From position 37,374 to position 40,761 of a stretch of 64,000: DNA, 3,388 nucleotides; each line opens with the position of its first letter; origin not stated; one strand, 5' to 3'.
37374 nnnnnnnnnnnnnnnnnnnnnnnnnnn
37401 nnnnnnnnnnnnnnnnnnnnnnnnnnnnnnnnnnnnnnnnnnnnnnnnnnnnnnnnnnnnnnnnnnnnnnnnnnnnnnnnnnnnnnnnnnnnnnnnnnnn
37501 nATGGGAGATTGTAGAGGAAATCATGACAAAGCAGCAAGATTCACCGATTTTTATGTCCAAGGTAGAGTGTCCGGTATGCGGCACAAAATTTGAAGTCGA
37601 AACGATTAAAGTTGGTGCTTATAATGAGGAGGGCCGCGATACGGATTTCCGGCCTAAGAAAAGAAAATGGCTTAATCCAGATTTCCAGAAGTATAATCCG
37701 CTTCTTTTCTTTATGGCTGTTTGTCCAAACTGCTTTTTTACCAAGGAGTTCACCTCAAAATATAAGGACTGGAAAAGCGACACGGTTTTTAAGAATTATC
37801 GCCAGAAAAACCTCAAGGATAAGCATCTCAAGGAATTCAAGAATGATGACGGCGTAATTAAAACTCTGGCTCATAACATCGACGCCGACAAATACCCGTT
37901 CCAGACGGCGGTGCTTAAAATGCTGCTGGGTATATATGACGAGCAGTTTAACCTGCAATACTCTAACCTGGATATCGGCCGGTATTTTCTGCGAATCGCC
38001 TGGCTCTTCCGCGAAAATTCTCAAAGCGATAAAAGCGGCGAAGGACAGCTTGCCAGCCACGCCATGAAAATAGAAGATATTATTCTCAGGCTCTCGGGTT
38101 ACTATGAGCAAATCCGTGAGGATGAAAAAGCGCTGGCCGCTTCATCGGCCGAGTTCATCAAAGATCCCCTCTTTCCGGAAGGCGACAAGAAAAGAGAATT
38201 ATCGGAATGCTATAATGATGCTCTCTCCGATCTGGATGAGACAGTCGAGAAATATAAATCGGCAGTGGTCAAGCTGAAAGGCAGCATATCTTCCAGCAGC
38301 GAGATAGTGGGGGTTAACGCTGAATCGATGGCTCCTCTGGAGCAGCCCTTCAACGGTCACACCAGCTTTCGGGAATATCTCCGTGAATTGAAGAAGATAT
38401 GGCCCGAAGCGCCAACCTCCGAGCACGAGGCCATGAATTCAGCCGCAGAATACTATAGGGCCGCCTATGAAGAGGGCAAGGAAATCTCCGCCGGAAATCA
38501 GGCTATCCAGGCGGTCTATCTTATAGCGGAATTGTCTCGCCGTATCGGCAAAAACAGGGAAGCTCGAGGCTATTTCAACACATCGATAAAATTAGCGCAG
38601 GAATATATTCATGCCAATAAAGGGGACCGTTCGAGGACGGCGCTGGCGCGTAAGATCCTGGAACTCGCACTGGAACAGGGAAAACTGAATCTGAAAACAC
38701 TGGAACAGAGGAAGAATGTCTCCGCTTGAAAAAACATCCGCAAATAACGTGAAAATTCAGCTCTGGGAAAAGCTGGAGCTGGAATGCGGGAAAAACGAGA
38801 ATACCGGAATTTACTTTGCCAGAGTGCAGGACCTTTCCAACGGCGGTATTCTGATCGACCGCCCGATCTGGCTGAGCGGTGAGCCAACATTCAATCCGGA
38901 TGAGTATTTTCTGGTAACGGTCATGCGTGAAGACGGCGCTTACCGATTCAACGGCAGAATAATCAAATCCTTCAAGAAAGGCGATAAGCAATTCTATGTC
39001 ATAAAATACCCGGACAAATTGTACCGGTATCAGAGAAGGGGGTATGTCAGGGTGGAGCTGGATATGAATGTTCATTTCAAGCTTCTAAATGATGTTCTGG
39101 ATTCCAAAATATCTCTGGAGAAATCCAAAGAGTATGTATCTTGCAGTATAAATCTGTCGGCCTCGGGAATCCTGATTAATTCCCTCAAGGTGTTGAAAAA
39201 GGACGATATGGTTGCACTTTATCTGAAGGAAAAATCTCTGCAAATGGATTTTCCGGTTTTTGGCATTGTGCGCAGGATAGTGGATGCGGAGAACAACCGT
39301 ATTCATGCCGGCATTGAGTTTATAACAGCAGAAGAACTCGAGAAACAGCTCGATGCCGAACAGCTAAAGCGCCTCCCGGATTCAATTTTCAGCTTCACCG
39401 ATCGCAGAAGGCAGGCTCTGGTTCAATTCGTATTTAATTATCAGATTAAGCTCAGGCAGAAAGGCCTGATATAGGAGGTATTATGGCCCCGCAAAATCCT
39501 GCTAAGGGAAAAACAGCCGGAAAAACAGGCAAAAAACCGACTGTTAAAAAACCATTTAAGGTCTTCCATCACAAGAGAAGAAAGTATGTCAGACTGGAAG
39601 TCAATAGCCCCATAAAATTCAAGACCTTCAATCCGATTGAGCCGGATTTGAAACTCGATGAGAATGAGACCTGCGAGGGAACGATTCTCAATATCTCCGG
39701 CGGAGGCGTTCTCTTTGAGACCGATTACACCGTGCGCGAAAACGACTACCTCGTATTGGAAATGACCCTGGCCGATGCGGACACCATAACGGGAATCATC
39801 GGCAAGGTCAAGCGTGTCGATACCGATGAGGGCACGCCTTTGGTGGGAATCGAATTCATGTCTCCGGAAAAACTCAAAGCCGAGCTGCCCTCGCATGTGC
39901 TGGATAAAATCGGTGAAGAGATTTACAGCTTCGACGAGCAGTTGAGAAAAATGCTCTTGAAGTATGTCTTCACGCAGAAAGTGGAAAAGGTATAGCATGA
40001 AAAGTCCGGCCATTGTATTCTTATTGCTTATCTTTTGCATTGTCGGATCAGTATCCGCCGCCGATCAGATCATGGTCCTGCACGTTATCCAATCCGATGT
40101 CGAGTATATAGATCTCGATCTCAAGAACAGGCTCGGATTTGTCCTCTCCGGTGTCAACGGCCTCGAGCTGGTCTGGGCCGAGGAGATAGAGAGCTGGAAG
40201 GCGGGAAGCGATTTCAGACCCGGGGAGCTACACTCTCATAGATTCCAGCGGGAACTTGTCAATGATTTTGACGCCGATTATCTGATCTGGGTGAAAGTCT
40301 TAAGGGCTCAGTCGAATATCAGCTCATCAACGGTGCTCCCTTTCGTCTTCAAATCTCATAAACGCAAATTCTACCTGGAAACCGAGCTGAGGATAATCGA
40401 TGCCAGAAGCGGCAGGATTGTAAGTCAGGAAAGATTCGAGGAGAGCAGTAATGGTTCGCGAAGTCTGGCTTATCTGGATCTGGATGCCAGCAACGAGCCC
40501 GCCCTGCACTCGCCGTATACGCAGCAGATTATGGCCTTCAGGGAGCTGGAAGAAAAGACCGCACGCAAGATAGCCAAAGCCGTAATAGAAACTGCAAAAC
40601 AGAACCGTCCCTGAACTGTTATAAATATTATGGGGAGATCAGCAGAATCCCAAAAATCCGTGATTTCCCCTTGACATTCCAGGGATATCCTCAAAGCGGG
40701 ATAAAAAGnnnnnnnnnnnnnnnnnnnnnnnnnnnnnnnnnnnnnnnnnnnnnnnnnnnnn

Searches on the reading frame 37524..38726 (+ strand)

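Call 3: search_protein_families(library=pfam, proteins=[window:37524-38726:+], max_evalue=0.1)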
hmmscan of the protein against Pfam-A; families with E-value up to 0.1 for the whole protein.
window:37524-38726:+ (401 aa): 4 families
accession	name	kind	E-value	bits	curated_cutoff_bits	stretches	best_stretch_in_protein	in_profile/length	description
PF09986.15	DUF2225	-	5.2e-24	85.6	21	2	11-180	3-144/214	Uncharacterized protein conserved in bacteria (DUF2225)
PF17810.6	Arg_decarb_HB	-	0.011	16.4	23.3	1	223-252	20-49/84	Arginine decarboxylase helical bundle domain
PF13717.11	Zn_ribbon_4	-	0.014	15.7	30.3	0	13-30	2-19/36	zinc-ribbon domain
PF04889.17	Cwf_Cwc_15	-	0.031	14.5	30.4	1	53-108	180-228/244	Cwf15/Cwc15 cell cycle control protein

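Call 46: search_protein_families(library=ncbifam, proteins=[window:37524-38726:+], max_evalue=0.01)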
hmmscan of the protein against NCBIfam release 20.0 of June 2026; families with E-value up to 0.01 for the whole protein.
window:37524-38726:+ (401 aa): 0 families

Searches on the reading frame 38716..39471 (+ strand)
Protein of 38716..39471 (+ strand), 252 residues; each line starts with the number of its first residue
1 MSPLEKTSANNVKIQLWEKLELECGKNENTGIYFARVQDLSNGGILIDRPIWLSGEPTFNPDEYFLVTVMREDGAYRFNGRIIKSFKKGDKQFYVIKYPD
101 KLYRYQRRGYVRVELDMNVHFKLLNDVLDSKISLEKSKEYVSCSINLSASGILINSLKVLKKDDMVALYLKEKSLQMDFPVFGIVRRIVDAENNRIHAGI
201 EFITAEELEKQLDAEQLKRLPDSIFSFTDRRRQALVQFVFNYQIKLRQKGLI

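Call 3: search_protein_families(library=pfam, proteins=[window:38716-39471:+], max_evalue=0.1)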
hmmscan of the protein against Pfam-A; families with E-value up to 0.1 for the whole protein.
window:38716-39471:+ (252 aa): 2 families
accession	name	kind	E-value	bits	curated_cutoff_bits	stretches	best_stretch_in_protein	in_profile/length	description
PF07238.19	PilZ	-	3.8e-12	46.9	22.5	2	106-210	1-93/102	PilZ domain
PF12945.12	PilZNR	-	7.2e-07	29.7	23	1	19-99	5-85/85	Flagellar protein YcgR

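Call 46: search_protein_families(library=ncbifam, proteins=[window:38716-39471:+], max_evalue=0.01)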
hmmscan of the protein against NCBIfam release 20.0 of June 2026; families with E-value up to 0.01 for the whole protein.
window:38716-39471:+ (252 aa): 1 family
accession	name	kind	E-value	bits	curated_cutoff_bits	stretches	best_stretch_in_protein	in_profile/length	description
TIGR02266.1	gmx_TIGR02266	paralog_domain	0.00017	21.7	68.7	1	140-210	17-88/96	TIGR02266 family protein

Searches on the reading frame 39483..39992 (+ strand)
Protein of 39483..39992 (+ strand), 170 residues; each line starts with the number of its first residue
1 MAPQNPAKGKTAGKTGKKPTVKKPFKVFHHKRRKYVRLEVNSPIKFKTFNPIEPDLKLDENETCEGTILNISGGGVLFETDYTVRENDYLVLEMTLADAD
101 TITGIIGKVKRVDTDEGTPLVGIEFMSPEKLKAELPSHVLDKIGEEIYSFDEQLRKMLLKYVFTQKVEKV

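Call 3: search_protein_families(library=pfam, proteins=[window:39483-39992:+], max_evalue=0.1)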
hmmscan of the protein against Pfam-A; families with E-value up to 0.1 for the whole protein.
window:39483-39992:+ (170 aa): 1 family
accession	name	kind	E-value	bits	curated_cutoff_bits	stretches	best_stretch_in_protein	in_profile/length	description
PF07238.19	PilZ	-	2.2e-09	38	22.5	1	32-129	2-89/102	PilZ domain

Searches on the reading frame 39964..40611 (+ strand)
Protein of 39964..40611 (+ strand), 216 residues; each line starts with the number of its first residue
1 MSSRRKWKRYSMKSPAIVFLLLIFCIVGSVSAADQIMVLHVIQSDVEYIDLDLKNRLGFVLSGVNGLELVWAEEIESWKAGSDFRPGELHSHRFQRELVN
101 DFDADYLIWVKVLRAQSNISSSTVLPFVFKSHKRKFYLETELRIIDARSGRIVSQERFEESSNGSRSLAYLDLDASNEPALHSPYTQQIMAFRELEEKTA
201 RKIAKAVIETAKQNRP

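Call 3: search_protein_families(library=pfam, proteins=[window:39964-40611:+], max_evalue=0.1)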
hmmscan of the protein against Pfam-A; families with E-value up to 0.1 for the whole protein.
window:39964-40611:+ (216 aa): 1 family
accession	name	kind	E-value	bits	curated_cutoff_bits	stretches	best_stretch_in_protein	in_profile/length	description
PF16539.10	FlgT_M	-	0.082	13.5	31.2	0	90-164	75-148/158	Flagellar assembly protein T, middle domain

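Call 46: search_protein_families(library=ncbifam, proteins=[window:39964-40611:+], max_evalue=0.01)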
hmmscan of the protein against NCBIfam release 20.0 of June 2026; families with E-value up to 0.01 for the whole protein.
window:39964-40611:+ (216 aa): 0 families
